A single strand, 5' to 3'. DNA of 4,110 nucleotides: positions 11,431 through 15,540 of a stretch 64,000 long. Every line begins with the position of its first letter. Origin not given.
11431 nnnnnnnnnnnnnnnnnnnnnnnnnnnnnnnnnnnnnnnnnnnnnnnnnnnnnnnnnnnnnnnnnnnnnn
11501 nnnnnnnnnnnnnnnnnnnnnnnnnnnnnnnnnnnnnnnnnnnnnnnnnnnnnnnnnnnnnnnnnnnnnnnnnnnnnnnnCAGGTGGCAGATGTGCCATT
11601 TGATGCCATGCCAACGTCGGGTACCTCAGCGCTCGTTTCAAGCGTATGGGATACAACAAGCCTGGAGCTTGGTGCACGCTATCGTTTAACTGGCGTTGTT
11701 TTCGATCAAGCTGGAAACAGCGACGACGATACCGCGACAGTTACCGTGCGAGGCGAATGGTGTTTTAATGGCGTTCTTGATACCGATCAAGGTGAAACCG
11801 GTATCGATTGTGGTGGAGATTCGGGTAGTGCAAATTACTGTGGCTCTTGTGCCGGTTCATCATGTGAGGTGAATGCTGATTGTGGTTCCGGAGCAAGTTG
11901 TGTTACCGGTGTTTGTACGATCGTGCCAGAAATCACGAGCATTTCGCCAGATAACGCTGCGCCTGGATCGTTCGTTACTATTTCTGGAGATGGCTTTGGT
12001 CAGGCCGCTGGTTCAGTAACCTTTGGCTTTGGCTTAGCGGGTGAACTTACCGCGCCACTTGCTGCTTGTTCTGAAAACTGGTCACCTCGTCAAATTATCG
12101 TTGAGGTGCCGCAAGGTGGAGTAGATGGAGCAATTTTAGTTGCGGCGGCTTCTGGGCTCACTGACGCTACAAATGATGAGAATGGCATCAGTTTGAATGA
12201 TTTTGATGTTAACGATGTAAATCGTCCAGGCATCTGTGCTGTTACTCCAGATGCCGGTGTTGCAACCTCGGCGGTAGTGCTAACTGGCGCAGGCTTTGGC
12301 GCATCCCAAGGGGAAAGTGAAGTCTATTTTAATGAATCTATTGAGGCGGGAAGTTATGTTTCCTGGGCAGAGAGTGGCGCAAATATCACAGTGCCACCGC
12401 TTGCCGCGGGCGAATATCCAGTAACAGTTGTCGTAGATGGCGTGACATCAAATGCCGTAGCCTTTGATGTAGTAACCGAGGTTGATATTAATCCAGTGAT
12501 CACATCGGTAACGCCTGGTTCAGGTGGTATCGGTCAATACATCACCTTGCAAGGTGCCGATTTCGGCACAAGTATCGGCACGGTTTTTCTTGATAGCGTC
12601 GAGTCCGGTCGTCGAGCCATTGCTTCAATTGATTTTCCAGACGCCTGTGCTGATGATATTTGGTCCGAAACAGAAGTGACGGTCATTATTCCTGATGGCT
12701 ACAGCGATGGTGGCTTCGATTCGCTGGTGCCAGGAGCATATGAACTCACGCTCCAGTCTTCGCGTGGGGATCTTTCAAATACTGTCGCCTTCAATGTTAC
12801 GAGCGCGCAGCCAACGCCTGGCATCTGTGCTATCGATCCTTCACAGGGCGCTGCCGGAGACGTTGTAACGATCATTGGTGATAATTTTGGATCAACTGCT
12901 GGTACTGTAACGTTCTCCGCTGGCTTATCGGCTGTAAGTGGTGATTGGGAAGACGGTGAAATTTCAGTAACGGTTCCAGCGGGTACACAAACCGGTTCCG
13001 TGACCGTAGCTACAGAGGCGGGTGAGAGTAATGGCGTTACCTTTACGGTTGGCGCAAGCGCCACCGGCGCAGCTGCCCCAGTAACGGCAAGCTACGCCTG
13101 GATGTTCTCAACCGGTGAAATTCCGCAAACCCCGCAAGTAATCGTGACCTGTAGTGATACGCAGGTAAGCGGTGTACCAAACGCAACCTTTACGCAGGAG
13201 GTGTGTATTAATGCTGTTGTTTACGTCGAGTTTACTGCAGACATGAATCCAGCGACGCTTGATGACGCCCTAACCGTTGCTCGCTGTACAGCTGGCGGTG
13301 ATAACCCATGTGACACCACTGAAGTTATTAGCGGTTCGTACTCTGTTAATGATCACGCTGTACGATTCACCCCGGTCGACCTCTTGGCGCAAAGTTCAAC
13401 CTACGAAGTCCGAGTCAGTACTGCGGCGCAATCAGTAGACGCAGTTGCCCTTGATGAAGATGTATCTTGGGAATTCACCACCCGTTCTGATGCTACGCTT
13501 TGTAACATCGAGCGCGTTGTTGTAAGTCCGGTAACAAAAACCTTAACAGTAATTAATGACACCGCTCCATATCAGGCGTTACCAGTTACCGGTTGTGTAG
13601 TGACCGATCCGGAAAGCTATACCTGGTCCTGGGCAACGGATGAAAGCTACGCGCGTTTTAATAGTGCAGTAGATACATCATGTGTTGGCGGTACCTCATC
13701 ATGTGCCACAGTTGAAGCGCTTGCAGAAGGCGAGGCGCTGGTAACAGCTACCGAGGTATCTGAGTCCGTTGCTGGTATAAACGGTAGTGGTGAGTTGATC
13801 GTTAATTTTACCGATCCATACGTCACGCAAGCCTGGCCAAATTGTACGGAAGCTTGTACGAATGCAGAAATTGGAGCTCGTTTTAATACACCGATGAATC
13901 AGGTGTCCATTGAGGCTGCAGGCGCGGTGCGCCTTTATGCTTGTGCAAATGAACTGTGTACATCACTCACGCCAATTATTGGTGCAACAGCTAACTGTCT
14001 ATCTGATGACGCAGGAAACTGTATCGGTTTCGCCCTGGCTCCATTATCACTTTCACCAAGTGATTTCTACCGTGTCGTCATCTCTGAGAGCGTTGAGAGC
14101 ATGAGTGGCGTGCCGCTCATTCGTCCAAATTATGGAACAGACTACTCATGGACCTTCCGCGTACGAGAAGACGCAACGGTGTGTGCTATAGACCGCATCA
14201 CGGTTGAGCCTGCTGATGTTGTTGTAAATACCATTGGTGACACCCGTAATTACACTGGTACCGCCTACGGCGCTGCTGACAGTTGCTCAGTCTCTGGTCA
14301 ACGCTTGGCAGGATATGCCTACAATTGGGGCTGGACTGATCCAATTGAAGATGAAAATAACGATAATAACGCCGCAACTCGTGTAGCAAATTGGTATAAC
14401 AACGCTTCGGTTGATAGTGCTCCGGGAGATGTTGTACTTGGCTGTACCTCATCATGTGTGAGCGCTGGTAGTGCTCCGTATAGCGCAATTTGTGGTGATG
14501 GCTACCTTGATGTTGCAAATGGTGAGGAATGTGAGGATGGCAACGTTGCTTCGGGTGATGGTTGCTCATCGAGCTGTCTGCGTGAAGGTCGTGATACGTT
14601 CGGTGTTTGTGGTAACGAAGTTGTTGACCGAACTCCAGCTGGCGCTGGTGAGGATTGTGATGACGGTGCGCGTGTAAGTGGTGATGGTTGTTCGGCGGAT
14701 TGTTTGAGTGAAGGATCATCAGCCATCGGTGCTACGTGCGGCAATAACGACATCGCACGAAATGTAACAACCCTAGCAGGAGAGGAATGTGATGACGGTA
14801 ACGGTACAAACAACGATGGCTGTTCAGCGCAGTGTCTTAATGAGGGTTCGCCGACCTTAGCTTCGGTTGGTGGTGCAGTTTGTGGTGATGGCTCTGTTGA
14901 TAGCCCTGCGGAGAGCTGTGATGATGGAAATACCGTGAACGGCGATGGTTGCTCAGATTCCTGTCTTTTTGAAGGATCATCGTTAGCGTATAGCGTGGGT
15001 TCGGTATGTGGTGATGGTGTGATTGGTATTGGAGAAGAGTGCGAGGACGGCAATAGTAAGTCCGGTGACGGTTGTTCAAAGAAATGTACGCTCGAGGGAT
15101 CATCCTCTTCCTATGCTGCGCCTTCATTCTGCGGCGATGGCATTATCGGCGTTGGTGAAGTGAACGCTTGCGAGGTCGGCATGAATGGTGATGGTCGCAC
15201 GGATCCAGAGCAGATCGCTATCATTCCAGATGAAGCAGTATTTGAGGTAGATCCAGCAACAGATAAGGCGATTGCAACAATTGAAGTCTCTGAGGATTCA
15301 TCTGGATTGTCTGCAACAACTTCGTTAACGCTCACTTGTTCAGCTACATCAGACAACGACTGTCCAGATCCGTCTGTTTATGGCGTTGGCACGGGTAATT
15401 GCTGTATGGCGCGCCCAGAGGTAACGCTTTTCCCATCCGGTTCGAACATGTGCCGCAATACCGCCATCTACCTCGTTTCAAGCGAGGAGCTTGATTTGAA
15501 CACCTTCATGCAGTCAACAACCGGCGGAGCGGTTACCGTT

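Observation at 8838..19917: Tandem paralogous surface proteins with T4SS-pilin-like N-terminal module, including a 3104-aa multidomain giant with a C-terminal vWA domain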

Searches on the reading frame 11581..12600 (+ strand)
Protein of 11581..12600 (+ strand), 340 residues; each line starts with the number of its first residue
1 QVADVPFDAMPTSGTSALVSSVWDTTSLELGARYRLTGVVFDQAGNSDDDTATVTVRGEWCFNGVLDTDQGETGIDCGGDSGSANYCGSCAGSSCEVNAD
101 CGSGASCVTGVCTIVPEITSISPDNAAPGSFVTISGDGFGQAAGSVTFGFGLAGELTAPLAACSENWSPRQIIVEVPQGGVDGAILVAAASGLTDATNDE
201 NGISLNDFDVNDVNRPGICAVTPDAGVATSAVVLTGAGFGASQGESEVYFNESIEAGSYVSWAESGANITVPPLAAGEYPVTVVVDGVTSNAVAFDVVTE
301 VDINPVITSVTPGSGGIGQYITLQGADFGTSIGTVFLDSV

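Call 32: search_protein_families(library=pfam, proteins=[window:11581-12600:+], max_evalue=0.05)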
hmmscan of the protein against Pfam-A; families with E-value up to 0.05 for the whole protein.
window:11581-12600:+ (340 aa): 1 family
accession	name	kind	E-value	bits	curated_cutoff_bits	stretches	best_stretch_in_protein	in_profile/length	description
PF01833.30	TIG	-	1.6e-15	57.3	20.9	3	218-295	3-82/84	IPT/TIG domain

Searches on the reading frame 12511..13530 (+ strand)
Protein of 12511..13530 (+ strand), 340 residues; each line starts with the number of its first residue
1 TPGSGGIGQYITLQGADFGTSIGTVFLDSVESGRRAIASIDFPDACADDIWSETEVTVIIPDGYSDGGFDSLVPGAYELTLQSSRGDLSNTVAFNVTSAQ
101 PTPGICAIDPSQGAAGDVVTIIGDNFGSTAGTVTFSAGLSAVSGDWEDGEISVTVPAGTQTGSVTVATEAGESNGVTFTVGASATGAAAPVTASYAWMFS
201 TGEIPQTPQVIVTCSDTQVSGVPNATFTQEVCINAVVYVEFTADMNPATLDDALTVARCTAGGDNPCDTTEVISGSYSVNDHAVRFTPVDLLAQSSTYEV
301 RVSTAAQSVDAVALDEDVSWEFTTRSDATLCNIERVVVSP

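Call 32: search_protein_families(library=pfam, proteins=[window:12511-13530:+], max_evalue=0.05)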
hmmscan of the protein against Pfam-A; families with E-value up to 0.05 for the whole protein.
window:12511-13530:+ (340 aa): 3 families
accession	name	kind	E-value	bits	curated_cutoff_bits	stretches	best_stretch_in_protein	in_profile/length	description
PF13205.12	Big_5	-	1.4e-10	42.3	23.6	1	225-324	13-105/105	Bacterial Ig-like domain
PF01833.30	TIG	-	4.6e-09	36.6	20.9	1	105-179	3-83/84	IPT/TIG domain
PF24184.1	Phage_zn_bind_5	-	0.04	14.2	27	0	315-336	17-38/46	Phage zinc binding protein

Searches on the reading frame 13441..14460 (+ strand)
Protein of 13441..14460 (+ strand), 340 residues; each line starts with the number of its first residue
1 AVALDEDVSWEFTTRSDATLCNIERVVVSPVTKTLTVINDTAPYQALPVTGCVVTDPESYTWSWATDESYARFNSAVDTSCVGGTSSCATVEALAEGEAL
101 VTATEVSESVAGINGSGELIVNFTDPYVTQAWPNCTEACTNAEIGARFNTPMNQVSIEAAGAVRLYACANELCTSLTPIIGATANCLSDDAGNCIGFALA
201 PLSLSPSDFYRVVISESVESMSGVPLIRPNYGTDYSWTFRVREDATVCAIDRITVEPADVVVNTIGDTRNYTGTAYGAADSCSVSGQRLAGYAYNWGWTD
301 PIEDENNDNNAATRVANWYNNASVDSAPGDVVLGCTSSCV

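Call 32: search_protein_families(library=pfam, proteins=[window:13441-14460:+], max_evalue=0.05)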
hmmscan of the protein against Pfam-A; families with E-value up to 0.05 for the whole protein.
window:13441-14460:+ (340 aa): 2 families
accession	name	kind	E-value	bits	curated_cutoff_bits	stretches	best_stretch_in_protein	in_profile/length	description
PF24184.1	Phage_zn_bind_5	-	2.7e-06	27.5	27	0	5-26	17-38/46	Phage zinc binding protein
PF13205.12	Big_5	-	2.8e-05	25.2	23.6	1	125-240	4-104/105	Bacterial Ig-like domain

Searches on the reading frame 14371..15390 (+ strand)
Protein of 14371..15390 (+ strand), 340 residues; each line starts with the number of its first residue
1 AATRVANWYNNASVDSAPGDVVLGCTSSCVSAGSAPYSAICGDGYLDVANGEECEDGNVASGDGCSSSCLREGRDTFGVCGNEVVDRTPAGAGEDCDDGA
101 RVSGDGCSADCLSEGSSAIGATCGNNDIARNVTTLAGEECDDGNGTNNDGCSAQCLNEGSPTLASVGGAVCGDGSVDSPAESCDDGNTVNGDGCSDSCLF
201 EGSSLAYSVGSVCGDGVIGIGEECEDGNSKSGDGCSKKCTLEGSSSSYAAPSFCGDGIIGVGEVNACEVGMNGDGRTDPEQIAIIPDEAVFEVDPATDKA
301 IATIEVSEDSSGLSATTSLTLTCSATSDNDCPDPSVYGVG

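Call 32: search_protein_families(library=pfam, proteins=[window:14371-15390:+], max_evalue=0.05)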
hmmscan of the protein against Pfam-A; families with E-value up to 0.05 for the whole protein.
window:14371-15390:+ (340 aa): 1 family
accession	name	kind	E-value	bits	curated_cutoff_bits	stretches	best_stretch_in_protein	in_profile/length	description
PF13948.11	DUF4215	-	1.2e-25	89.9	27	4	211-239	19-46/47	Domain of unknown function (DUF4215)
